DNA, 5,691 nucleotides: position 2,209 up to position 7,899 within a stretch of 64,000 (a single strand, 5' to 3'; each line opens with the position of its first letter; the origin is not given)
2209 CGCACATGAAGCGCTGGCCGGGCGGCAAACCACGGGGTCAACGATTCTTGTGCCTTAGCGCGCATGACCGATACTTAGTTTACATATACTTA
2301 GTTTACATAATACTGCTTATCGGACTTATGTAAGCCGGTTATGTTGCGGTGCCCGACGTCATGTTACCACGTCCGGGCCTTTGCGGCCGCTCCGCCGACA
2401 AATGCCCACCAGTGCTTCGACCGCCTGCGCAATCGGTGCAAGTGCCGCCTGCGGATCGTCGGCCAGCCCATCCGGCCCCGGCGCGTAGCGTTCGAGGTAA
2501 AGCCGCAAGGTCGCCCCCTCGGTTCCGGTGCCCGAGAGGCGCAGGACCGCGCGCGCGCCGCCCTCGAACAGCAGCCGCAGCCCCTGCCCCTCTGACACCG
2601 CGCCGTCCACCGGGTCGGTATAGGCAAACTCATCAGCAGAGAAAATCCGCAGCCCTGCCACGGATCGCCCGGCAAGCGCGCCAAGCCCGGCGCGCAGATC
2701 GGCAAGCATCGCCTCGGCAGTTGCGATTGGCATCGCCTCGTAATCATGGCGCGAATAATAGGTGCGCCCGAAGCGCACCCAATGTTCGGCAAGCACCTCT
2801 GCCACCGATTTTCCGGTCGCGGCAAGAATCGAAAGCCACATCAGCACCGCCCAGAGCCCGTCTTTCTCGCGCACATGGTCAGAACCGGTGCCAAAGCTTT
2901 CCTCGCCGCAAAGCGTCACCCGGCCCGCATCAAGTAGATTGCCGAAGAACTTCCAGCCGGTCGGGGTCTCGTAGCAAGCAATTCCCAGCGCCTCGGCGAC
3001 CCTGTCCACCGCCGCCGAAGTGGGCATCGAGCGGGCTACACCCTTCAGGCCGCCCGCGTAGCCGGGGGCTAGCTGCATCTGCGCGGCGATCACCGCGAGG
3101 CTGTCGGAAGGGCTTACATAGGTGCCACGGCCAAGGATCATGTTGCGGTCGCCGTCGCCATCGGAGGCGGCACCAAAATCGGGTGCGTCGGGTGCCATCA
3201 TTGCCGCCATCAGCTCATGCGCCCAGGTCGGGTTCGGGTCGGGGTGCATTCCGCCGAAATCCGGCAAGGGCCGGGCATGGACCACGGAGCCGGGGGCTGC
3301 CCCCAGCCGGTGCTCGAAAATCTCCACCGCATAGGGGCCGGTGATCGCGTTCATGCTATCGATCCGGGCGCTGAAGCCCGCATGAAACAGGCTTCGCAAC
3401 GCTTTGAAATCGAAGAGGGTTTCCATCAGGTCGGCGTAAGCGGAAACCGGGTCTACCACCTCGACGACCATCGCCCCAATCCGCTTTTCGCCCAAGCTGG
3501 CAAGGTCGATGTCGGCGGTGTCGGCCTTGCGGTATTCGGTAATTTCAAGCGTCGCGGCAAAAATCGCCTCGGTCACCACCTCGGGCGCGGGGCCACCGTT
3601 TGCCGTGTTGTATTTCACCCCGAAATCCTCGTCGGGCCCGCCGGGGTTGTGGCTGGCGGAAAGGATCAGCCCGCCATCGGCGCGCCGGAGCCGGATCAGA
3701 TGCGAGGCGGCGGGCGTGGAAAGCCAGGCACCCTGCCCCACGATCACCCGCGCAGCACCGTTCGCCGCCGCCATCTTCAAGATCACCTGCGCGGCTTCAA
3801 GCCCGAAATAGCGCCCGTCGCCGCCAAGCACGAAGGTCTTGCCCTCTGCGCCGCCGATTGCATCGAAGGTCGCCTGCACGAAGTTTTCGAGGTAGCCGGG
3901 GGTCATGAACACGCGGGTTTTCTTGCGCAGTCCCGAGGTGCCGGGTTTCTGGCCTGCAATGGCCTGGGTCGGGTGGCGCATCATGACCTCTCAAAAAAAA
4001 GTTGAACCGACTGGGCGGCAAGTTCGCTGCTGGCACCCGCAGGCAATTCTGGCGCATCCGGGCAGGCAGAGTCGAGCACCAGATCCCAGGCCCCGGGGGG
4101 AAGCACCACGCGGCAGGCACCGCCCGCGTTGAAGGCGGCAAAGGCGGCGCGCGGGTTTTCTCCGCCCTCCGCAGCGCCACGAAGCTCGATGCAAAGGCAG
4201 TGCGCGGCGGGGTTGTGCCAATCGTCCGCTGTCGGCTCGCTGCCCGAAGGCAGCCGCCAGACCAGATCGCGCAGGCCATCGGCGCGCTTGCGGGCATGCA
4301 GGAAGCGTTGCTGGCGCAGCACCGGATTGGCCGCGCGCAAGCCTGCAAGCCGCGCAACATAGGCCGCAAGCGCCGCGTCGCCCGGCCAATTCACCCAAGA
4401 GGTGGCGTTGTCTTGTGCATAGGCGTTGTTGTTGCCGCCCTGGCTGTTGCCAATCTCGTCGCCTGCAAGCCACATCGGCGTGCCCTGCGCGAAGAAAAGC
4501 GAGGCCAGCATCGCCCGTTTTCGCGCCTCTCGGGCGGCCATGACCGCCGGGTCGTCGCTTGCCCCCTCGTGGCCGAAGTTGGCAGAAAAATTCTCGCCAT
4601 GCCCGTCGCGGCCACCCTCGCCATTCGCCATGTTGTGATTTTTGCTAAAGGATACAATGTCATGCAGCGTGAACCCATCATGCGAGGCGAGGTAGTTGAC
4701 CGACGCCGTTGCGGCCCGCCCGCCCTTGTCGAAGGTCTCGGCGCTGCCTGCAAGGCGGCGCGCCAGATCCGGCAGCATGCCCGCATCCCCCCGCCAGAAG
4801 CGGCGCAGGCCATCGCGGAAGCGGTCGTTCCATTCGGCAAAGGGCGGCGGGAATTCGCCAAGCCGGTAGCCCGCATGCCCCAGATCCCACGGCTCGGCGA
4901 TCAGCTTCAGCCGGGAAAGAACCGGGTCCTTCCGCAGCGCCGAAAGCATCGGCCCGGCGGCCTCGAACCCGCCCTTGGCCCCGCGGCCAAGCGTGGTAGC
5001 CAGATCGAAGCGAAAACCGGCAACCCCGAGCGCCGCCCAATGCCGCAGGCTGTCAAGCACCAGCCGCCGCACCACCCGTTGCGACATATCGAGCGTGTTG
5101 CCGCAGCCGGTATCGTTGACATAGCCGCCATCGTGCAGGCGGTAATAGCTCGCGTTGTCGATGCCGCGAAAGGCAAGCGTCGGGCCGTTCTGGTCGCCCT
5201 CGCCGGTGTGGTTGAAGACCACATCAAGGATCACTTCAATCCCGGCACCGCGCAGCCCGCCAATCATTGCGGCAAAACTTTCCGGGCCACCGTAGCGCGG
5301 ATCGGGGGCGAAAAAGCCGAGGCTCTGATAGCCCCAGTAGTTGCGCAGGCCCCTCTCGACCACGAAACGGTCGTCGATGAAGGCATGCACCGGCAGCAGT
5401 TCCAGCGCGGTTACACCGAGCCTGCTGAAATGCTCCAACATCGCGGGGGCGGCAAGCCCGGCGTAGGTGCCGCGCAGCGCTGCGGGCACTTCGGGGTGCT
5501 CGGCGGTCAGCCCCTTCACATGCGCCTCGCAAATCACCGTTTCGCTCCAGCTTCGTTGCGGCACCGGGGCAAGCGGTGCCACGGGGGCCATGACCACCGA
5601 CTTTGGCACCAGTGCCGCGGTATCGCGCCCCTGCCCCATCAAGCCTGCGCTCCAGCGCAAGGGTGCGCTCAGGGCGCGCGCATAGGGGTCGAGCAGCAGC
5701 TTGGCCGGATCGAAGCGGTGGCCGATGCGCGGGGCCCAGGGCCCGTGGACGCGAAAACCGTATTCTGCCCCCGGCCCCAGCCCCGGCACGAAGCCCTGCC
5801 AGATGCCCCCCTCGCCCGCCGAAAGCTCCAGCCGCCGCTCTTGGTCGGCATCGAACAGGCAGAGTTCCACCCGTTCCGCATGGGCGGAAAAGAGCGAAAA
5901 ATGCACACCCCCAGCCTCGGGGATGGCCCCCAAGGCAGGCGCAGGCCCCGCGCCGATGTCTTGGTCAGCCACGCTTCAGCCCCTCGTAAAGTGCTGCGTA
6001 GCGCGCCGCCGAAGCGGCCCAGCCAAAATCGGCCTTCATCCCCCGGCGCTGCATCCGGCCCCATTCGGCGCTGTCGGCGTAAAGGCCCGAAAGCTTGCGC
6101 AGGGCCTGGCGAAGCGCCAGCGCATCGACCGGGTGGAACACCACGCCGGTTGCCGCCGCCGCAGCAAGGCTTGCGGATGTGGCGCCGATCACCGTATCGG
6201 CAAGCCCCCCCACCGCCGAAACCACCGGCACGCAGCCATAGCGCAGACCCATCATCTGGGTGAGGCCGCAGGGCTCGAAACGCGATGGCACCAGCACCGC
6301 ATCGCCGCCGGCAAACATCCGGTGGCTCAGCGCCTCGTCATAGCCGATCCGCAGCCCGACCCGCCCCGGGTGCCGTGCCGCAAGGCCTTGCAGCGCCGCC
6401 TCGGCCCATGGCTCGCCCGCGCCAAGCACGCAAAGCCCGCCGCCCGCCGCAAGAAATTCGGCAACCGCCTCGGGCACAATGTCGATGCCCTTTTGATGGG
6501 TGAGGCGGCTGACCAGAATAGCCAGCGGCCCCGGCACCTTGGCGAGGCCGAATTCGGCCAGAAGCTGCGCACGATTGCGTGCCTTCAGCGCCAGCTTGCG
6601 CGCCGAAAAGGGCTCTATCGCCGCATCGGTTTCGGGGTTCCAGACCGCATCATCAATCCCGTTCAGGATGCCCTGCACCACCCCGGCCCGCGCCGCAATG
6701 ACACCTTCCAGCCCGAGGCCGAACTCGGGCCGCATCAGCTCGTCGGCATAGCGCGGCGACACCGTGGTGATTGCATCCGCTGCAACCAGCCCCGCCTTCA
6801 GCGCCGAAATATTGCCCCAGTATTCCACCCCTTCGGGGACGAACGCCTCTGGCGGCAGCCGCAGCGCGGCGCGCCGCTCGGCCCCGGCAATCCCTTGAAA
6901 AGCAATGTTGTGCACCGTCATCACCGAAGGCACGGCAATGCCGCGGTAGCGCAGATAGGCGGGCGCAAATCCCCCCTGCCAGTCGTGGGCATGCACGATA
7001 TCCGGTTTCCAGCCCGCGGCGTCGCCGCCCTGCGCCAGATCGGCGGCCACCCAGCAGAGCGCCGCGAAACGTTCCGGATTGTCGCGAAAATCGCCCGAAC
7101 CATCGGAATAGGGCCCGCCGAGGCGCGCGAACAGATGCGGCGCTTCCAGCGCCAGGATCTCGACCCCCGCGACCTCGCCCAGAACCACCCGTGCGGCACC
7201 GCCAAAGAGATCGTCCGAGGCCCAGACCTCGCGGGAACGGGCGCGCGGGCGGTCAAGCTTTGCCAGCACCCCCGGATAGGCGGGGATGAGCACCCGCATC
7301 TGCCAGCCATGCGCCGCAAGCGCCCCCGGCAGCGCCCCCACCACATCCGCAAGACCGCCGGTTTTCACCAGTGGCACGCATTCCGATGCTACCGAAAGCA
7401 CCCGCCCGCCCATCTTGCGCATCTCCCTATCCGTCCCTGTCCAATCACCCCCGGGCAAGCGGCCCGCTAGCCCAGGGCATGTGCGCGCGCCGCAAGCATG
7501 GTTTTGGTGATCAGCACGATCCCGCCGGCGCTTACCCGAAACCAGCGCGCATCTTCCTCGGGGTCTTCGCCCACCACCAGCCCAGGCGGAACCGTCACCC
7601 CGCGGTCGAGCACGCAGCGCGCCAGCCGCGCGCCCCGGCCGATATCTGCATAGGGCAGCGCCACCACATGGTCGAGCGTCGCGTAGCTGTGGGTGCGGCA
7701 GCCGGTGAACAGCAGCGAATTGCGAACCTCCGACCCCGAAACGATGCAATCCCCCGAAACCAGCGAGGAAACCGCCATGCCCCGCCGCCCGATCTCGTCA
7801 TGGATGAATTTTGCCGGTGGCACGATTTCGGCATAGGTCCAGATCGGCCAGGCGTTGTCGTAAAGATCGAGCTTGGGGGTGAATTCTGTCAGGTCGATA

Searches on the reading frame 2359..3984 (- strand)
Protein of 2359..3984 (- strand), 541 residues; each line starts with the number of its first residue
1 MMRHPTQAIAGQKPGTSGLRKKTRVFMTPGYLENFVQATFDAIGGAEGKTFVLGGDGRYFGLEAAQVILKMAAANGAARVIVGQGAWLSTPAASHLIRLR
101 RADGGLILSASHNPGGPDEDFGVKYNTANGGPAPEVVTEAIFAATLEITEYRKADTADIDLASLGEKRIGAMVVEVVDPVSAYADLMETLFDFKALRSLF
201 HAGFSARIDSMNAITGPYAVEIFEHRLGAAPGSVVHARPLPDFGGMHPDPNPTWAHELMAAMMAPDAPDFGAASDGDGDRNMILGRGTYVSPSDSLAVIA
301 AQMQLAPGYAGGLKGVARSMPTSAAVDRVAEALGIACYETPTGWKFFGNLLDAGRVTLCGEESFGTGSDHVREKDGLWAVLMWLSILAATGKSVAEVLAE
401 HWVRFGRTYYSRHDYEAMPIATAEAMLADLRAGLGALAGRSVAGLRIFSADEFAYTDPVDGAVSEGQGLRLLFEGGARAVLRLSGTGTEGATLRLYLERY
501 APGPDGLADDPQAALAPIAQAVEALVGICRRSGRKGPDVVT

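Call 71: search_protein_families(library=pfam, proteins=[window:2359-3984:-], max_evalue=0.00001)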
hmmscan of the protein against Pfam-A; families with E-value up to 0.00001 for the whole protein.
window:2359-3984:- (541 aa): 4 families
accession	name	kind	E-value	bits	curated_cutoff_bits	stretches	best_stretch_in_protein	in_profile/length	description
PF24947.1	PGM1_C_vert_fung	-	6.2e-38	130.6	27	1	407-538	1-138/138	Phosphoglucomutase-1, C-terminal domain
PF02878.22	PGM_PMM_I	-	3.7e-29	101.6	22.5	1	12-151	2-137/138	Phosphoglucomutase/phosphomannomutase, alpha/beta/alpha domain I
PF02880.22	PGM_PMM_III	-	6.6e-27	94.4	20.7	1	293-404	2-114/115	Phosphoglucomutase/phosphomannomutase, alpha/beta/alpha domain III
PF02879.22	PGM_PMM_II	-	7.8e-12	46.1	29.3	1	182-284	2-99/103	Phosphoglucomutase/phosphomannomutase, alpha/beta/alpha domain II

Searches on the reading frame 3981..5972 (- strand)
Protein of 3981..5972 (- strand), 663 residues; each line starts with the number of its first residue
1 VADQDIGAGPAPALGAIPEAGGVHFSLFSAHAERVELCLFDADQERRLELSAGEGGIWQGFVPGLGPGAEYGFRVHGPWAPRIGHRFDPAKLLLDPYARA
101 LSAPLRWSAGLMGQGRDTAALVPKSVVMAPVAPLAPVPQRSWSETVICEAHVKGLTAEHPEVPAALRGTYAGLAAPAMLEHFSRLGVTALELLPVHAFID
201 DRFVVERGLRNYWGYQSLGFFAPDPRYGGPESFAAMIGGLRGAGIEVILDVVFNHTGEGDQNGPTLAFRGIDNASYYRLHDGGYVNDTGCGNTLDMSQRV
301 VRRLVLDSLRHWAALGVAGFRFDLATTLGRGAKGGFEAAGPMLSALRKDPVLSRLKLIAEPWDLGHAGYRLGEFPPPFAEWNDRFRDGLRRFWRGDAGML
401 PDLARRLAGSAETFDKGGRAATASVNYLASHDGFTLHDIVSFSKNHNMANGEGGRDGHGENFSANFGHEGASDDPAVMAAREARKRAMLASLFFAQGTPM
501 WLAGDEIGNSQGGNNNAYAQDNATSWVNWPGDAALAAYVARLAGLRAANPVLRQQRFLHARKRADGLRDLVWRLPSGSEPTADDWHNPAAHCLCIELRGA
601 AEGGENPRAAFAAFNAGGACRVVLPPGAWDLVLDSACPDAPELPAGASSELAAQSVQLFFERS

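Call 71: search_protein_families(library=pfam, proteins=[window:3981-5972:-], max_evalue=0.00001)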
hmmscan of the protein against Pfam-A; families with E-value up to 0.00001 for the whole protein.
window:3981-5972:- (663 aa): 2 families
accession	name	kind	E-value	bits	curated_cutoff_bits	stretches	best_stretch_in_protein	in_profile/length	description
PF02922.24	CBM_48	-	2e-18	66.9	22.4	1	14-98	2-83/83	Carbohydrate-binding module 48 (Isoamylase N-terminal domain)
PF00128.31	Alpha-amylase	-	3e-12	47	22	1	179-258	25-94/446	Alpha amylase, catalytic domain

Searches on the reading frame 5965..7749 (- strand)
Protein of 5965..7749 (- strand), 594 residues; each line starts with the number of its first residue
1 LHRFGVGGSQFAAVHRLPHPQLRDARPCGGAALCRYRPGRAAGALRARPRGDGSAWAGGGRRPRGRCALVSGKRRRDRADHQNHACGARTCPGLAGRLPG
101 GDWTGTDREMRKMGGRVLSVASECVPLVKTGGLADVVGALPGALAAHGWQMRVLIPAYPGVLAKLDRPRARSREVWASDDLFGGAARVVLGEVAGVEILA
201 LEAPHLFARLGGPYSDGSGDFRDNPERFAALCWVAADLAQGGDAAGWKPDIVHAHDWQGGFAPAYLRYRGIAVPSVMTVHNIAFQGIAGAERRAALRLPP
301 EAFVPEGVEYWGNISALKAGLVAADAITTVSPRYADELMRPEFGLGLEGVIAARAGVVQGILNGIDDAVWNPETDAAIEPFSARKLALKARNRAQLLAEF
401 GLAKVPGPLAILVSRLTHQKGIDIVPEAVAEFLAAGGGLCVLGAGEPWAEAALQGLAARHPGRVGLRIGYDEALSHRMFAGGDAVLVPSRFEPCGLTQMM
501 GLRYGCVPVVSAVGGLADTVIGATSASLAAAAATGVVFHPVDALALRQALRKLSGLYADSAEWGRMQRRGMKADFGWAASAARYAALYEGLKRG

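Call 71: search_protein_families(library=pfam, proteins=[window:5965-7749:-], max_evalue=0.00001)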
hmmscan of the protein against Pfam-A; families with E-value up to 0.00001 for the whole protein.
window:5965-7749:- (594 aa): 5 families
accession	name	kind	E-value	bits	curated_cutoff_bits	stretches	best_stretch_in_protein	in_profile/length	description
PF08323.17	Glyco_transf_5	-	1.4e-72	244.7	22.7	1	116-352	1-238/239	Starch synthase catalytic domain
PF13439.12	Glyco_transf_4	-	1.1e-09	39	28.5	1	245-340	71-150/170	Glycosyltransferase Family 4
PF13579.12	Glyco_trans_4_4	-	6.6e-09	36.7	29.7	1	131-338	1-142/158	Glycosyl transferase 4-like domain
PF00534.26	Glycos_transf_1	-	9.4e-08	32.2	26.4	1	407-554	15-156/172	Glycosyl transferases group 1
PF13692.12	Glyco_trans_1_4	-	1.3e-07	32.4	27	1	409-553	3-139/142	Glycosyl transferases group 1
